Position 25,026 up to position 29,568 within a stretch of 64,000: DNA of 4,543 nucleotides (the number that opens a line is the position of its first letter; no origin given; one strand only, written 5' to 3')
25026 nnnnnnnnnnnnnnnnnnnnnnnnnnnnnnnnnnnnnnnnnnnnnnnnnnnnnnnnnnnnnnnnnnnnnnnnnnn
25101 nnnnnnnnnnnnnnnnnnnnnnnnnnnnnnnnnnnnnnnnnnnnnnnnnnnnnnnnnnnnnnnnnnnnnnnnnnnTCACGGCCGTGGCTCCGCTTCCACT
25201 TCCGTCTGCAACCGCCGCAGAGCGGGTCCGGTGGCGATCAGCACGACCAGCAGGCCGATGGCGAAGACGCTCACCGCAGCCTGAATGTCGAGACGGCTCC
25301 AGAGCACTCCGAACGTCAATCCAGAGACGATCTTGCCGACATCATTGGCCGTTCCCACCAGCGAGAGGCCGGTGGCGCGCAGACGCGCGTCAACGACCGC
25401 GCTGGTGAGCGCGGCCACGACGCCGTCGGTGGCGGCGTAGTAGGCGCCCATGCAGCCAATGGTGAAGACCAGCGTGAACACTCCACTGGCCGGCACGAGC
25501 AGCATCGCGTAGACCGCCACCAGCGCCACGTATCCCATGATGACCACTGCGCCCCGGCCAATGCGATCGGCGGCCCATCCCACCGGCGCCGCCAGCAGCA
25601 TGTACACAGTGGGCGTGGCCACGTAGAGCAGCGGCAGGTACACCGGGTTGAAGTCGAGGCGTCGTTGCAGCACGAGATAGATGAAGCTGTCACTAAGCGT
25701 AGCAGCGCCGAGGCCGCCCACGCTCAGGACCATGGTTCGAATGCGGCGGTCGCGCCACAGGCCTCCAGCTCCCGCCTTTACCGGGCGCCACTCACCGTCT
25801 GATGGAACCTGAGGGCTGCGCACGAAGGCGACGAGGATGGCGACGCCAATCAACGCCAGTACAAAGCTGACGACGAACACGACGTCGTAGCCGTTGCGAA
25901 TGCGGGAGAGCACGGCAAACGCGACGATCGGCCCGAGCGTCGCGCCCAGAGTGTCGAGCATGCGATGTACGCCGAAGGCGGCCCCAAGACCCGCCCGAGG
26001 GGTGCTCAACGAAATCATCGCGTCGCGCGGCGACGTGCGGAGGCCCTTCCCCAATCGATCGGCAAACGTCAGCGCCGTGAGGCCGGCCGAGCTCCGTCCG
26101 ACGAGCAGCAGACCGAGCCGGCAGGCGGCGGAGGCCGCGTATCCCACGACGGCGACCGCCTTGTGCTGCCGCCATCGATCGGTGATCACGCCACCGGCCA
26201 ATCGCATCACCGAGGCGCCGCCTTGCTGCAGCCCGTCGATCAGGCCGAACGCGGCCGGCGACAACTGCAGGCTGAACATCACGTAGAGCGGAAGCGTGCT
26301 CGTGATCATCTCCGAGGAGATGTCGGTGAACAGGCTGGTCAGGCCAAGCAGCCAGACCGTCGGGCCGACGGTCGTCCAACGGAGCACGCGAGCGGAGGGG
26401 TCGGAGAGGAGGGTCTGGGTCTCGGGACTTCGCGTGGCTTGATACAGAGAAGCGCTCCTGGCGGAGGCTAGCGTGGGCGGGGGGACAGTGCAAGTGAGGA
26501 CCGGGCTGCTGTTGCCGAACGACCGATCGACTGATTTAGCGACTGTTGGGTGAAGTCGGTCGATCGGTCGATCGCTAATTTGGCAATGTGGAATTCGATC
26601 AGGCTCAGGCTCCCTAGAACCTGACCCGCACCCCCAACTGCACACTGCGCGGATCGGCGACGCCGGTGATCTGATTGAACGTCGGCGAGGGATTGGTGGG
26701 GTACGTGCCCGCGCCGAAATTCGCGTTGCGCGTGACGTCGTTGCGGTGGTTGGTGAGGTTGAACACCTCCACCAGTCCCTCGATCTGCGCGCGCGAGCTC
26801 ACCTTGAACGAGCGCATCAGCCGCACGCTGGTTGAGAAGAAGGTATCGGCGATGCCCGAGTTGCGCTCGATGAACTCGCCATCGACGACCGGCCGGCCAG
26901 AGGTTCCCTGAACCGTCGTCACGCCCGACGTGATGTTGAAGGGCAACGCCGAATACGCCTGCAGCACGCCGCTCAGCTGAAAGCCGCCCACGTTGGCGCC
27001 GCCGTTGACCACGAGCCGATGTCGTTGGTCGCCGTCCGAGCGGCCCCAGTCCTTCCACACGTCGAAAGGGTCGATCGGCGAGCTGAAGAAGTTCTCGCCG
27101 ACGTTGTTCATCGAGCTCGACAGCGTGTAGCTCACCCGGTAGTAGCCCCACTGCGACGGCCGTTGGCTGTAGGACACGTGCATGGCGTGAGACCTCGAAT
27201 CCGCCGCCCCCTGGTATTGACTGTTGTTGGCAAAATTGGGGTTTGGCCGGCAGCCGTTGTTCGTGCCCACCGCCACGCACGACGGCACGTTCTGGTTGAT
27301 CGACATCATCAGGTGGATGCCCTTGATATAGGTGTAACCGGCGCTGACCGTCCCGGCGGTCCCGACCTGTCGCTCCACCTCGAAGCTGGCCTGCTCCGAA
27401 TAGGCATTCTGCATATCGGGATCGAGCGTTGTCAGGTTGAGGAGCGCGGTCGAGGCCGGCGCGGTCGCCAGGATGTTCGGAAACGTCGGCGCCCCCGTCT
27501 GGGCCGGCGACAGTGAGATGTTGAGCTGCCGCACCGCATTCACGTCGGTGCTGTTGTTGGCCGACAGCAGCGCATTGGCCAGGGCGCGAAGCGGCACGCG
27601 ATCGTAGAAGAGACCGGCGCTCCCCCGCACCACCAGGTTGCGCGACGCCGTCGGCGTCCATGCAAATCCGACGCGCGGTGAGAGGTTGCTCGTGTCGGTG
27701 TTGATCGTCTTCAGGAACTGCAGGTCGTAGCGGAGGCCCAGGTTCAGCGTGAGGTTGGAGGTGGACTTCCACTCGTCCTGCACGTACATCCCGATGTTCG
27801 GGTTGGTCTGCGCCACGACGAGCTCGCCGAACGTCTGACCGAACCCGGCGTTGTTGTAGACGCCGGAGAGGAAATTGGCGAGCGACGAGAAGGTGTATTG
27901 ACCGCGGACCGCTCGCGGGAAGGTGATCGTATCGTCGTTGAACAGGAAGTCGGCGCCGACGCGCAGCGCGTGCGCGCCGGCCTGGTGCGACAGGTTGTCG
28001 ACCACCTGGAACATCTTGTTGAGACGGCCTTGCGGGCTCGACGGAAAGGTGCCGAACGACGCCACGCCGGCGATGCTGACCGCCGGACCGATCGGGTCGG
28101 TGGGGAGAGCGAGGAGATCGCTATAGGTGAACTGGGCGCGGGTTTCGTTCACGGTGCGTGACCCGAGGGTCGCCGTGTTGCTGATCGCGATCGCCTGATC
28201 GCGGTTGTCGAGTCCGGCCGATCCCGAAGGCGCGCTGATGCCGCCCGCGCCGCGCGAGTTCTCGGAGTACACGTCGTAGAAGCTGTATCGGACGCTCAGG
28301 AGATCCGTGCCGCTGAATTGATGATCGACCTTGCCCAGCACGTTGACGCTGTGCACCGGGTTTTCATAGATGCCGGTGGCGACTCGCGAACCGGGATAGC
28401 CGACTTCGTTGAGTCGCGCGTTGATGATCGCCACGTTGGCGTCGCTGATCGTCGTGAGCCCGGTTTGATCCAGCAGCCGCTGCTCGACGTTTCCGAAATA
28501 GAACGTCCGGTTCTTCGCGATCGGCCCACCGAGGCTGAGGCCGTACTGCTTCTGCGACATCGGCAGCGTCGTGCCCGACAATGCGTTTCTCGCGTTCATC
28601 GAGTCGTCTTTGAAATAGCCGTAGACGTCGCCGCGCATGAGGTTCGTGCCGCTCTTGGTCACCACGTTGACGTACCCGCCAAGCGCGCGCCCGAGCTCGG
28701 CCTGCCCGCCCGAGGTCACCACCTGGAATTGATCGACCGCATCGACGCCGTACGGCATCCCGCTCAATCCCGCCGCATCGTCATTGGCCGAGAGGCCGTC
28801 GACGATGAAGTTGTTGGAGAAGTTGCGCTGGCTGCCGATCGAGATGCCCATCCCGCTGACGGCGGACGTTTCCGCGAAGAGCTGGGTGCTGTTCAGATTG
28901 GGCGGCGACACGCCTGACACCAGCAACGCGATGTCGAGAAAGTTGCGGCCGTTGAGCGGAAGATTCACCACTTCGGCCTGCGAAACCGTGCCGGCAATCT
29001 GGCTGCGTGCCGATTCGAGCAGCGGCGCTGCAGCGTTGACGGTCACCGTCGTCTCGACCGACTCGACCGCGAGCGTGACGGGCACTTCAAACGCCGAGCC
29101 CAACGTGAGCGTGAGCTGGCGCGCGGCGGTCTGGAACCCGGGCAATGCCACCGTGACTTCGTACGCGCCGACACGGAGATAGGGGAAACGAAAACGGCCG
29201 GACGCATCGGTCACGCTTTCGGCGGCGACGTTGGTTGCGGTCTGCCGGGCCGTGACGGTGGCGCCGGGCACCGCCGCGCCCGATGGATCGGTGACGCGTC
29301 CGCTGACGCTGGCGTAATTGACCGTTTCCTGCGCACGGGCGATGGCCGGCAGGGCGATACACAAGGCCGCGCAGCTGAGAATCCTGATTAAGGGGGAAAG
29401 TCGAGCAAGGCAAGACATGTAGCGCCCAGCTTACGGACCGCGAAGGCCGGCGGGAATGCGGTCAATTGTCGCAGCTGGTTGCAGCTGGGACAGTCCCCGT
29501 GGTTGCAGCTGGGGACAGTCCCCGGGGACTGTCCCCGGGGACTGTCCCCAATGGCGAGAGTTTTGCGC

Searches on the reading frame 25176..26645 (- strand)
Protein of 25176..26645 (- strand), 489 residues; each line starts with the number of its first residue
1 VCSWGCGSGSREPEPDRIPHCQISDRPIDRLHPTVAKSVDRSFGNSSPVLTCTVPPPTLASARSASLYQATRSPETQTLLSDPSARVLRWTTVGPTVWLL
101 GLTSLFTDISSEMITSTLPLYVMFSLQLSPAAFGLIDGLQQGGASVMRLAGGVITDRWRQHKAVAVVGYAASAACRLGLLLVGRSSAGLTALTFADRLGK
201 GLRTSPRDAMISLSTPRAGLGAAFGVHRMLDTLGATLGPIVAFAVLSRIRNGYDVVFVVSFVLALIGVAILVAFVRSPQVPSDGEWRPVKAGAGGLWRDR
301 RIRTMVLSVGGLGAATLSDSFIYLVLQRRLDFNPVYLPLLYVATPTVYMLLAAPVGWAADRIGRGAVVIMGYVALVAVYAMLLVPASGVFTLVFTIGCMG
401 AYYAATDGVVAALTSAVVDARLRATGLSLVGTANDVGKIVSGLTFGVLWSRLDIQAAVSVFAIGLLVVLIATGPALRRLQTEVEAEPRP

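Call 80: search_protein_families(library=pfam, proteins=[window:25176-26645:-], max_evalue=0.001)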
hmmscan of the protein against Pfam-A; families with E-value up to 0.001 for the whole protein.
window:25176-26645:- (489 aa): 1 family
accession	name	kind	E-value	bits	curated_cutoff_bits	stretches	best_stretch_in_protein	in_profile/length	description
PF07690.21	MFS_1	-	8.3e-30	104.3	33.4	2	101-349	2-252/347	Major Facilitator Superfamily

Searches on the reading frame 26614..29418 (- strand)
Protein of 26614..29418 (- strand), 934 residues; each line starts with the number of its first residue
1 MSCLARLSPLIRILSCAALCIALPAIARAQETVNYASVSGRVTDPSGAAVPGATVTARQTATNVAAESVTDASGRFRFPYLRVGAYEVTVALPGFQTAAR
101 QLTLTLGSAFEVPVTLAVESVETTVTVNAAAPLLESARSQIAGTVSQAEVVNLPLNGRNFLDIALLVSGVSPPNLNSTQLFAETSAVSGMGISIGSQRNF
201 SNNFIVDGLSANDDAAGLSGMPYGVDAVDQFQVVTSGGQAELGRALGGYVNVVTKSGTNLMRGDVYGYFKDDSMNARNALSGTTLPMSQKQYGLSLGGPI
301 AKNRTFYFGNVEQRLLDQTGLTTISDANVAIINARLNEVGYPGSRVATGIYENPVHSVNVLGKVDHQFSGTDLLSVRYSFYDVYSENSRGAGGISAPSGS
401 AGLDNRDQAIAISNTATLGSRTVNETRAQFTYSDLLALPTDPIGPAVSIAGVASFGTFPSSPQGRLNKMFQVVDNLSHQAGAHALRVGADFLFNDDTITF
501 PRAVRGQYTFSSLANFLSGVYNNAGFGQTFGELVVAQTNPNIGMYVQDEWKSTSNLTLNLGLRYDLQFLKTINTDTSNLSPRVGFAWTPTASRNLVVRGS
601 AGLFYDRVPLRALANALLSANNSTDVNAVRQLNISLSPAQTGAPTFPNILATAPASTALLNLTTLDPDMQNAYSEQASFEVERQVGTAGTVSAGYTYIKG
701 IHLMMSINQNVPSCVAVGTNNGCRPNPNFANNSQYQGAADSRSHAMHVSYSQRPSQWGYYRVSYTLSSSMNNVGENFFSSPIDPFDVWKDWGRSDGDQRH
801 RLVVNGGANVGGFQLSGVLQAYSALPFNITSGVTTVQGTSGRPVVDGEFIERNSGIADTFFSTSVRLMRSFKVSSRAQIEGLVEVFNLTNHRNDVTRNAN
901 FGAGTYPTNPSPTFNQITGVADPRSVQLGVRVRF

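Call 80: search_protein_families(library=pfam, proteins=[window:26614-29418:-], max_evalue=0.001)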
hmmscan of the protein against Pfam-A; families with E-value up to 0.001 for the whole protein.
window:26614-29418:- (934 aa): 6 families
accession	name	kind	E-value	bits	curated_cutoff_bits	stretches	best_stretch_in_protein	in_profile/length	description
PF25183.1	OMP_b-brl_4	-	2.5e-99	334.3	30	3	571-843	430-731/838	Outer membrane beta barrel domain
PF13620.12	CarboxypepD_reg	-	4.3e-21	75.5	32.3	1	37-116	1-81/82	Carboxypeptidase regulatory-like domain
PF13715.12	CarbopepD_reg_2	-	2.8e-08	34.1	32.2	1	38-123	1-83/88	CarboxypepD_reg-like domain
PF17210.9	SdrD_B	-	2.7e-05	24.8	29.7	1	44-95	18-69/112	SdrD B-like domain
PF00593.30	TonB_dep_Rec_b-barrel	-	0.00012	22.6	27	1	397-605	50-241/436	TonB dependent receptor-like, beta-barrel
PF02369.22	Big_1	-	0.00018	22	34.9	1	36-92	19-80/93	Bacterial Ig-like domain (group 1)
